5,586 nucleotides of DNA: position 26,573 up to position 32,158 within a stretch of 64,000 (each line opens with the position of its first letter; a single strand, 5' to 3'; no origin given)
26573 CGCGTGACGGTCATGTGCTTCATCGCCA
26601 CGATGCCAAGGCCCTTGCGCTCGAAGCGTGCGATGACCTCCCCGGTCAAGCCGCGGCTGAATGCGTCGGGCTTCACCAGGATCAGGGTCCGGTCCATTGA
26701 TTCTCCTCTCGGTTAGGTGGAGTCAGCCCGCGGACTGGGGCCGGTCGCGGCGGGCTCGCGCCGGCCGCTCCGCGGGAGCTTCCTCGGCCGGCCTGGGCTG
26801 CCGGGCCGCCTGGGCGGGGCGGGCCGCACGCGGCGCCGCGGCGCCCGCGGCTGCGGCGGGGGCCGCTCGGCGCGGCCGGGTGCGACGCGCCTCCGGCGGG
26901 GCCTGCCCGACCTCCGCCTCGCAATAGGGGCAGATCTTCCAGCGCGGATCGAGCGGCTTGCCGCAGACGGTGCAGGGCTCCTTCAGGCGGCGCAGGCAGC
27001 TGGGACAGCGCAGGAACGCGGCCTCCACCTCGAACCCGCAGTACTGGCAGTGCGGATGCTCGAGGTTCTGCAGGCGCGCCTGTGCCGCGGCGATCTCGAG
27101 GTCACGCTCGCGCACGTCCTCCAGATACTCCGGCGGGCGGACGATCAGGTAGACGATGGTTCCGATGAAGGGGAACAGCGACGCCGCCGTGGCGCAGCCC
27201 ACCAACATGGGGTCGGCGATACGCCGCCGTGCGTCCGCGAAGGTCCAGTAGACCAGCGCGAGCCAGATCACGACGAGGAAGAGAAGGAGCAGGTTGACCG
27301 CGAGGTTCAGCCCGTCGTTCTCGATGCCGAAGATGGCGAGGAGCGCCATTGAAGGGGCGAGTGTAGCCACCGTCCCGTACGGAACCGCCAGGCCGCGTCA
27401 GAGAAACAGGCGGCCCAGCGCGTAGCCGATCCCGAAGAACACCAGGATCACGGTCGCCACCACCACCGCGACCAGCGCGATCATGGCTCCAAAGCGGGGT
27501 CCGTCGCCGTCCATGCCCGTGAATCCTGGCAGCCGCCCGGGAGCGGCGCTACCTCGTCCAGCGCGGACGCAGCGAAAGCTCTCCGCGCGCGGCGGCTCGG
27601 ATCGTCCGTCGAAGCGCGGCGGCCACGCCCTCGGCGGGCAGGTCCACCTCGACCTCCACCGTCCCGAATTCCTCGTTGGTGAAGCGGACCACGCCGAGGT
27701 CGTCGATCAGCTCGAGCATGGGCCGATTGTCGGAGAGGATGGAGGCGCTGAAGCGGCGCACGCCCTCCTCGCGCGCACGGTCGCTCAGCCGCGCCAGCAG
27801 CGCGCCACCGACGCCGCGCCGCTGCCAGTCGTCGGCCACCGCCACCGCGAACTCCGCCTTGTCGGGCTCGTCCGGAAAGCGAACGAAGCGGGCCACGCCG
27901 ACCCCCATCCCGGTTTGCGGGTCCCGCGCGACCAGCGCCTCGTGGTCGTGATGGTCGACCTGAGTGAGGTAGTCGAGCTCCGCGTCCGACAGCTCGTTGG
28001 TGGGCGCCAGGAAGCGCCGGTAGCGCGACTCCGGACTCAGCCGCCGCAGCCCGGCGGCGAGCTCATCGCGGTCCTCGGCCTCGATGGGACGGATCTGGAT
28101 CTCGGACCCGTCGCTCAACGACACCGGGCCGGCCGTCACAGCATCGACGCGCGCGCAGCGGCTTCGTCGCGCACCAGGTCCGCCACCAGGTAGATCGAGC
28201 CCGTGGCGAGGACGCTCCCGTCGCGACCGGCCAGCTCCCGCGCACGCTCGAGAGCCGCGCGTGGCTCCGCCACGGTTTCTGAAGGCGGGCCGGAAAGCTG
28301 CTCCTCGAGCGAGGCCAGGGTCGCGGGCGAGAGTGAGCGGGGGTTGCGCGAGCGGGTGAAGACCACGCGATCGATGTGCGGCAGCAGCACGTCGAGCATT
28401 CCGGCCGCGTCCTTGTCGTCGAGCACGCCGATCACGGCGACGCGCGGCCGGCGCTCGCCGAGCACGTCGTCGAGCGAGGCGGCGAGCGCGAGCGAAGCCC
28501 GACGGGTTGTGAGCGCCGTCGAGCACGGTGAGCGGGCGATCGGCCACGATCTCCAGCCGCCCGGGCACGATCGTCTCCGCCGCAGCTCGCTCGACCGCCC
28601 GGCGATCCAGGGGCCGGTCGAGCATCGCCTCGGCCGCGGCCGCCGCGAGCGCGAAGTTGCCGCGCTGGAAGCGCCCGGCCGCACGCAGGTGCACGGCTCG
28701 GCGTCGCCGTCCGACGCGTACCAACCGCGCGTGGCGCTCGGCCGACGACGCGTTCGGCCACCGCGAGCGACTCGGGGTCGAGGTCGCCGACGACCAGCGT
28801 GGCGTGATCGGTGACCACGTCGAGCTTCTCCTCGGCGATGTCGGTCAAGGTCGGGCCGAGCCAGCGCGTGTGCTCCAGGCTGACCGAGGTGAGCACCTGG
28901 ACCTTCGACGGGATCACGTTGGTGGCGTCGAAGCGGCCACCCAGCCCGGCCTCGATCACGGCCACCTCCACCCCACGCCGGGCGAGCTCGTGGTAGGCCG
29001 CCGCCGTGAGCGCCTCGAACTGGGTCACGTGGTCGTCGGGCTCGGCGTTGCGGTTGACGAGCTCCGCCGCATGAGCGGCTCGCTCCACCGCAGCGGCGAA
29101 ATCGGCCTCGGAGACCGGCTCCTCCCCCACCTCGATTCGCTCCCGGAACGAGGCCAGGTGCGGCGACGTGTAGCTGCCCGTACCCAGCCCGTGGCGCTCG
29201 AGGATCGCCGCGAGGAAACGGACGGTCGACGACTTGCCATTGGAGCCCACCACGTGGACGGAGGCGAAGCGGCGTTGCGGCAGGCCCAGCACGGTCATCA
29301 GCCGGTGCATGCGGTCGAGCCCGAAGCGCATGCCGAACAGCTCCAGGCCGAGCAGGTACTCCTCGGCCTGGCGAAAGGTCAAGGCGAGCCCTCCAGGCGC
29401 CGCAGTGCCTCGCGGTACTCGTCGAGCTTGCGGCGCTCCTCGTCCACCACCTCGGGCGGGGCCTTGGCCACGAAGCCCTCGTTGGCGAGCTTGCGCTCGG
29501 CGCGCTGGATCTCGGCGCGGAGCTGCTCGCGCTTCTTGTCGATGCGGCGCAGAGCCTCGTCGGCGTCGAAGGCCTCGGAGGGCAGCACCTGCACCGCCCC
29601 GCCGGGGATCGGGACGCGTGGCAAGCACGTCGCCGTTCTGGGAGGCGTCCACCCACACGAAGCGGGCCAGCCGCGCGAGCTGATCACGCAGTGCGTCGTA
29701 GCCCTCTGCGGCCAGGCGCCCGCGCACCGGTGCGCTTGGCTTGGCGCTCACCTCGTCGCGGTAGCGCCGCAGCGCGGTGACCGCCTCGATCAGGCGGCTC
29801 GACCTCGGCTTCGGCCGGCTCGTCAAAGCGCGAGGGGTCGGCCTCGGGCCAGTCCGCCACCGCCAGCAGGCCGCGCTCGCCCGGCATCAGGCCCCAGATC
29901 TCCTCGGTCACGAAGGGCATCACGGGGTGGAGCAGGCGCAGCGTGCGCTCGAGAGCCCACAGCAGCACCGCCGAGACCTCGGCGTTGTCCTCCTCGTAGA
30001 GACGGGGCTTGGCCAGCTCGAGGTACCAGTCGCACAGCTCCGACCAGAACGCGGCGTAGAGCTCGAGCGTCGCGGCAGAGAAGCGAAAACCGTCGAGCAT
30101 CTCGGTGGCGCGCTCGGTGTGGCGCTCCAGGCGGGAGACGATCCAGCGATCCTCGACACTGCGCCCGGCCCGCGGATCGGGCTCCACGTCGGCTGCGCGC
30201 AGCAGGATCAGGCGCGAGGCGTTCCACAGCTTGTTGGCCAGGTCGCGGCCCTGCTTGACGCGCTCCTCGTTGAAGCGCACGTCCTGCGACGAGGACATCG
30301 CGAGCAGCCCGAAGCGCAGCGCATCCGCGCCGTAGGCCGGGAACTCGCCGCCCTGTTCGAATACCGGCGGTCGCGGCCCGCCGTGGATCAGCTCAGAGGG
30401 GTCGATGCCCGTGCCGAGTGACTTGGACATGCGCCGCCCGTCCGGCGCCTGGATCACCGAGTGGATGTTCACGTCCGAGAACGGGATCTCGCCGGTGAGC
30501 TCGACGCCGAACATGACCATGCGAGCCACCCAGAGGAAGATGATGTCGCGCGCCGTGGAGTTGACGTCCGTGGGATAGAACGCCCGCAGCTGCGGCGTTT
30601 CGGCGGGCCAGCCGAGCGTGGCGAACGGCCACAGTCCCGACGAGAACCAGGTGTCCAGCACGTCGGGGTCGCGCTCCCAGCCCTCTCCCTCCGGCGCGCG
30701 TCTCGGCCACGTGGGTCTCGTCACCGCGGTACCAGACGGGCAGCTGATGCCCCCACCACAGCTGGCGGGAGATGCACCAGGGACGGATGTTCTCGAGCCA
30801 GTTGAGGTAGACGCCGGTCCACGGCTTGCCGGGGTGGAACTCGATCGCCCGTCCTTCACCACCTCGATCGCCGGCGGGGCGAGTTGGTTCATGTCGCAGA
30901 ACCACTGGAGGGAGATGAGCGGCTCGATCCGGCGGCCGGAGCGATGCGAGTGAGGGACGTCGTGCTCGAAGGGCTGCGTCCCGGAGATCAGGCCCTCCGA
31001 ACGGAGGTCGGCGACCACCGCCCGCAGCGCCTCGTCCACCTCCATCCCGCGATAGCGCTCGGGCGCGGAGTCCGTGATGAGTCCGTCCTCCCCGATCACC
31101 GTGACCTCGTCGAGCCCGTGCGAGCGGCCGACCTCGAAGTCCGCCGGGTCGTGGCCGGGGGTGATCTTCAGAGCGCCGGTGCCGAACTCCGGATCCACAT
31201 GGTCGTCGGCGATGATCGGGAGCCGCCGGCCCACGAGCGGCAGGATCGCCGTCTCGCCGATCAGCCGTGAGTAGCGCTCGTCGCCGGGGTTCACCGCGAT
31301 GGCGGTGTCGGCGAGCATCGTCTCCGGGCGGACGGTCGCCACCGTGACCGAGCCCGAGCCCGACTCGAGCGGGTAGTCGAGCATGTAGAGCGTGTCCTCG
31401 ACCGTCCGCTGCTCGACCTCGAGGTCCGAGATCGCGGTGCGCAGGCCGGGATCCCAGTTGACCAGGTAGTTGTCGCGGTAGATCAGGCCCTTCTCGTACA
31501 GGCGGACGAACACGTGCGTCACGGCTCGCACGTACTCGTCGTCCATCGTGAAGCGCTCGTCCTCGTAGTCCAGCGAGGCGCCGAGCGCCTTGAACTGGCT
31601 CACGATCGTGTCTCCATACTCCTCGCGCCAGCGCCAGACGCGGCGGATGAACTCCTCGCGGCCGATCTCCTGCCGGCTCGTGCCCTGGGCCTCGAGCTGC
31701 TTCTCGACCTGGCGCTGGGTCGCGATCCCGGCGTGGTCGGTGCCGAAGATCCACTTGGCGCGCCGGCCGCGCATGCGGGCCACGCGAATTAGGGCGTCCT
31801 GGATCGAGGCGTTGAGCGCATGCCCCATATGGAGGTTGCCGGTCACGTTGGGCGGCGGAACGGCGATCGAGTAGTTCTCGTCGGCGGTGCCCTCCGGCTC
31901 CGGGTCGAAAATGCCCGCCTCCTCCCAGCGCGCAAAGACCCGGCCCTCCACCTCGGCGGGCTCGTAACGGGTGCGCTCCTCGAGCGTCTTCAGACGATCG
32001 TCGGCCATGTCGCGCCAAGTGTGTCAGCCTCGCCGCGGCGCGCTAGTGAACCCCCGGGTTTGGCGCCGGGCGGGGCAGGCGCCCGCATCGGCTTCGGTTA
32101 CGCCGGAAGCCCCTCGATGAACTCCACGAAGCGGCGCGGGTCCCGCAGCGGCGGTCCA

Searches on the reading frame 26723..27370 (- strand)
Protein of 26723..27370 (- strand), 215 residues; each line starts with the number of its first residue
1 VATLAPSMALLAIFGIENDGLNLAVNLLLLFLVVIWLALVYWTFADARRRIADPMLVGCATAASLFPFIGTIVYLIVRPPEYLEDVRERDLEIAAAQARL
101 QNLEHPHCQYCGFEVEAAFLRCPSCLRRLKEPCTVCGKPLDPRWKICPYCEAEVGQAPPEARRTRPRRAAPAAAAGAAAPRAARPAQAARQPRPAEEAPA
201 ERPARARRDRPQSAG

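Call 61: search_protein_families(library=pfam, max_evalue=0.00001, proteins=[window:26723-27370:-])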
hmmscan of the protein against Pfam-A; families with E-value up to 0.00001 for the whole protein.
window:26723-27370:- (215 aa): 1 family
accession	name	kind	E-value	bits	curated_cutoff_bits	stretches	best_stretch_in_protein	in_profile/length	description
PF12773.13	DZR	-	4.2e-08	33.7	27.3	1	108-151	1-45/45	Double zinc ribbon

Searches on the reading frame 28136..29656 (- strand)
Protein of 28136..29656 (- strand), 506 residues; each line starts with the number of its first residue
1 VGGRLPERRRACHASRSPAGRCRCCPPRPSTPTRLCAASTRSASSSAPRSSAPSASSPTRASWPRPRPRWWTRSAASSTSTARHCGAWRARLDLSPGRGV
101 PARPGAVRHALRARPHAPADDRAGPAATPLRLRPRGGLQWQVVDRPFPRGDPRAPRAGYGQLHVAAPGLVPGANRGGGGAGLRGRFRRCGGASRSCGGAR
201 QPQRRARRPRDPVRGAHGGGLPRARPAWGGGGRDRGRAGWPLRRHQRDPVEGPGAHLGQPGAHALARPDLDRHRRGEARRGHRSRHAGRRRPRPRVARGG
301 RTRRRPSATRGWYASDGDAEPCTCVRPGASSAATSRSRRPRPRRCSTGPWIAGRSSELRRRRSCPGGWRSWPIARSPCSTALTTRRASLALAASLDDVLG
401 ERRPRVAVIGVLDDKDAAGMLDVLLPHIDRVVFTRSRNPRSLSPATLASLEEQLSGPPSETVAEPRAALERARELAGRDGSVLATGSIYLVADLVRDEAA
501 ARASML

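Call 61: search_protein_families(library=pfam, max_evalue=0.00001, proteins=[window:28136-29656:-])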
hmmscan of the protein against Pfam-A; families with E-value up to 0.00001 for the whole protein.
window:28136-29656:- (506 aa): 1 family
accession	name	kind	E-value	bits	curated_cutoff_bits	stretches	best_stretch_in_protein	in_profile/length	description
PF02875.26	Mur_ligase_C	-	2.5e-08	35.3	28.4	1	390-487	27-126/127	Mur ligase, glutamate ligase domain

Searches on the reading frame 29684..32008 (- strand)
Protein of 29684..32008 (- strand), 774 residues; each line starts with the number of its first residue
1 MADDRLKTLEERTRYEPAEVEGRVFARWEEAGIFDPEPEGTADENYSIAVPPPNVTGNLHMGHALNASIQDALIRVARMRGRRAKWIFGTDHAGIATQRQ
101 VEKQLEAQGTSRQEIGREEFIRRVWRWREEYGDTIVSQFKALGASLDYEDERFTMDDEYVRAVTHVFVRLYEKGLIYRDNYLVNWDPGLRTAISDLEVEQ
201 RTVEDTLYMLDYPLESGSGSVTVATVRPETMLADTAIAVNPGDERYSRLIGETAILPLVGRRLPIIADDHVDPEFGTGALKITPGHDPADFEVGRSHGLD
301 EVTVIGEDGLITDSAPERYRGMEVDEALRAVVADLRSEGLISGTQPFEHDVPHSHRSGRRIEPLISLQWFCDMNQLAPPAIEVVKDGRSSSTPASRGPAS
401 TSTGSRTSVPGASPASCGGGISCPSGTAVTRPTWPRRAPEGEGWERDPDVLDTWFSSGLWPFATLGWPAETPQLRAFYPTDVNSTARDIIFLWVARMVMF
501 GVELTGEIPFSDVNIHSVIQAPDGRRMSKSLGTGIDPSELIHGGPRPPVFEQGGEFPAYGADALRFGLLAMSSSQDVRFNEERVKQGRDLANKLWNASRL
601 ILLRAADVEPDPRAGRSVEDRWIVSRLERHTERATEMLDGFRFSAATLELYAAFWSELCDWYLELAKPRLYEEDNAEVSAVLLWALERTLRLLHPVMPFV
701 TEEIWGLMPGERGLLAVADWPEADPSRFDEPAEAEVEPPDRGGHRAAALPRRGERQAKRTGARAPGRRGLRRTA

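Call 7: search_protein_families(library=pfam, max_evalue=0.01, proteins=[window:29684-32008:-])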
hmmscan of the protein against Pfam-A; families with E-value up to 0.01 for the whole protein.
window:29684-32008:- (774 aa): 4 families
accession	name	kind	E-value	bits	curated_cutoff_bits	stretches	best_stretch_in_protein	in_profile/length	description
PF00133.28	tRNA-synt_1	-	6.2e-108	361.6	22.7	2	24-386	2-209/414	tRNA synthetases class I (I, L, M and V)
PF08264.19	Anticodon_1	-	3.3e-32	111.8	25.1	1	620-732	1-115/148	Anticodon-binding domain of tRNA ligase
PF09334.17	tRNA-synt_1g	-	5.6e-11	42.3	20.1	1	48-199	3-136/391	tRNA synthetases class I (M)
PF13603.12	tRNA-synt_1_2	-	1.8e-06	28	25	1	251-308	86-143/185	Leucyl-tRNA synthetase, editing domain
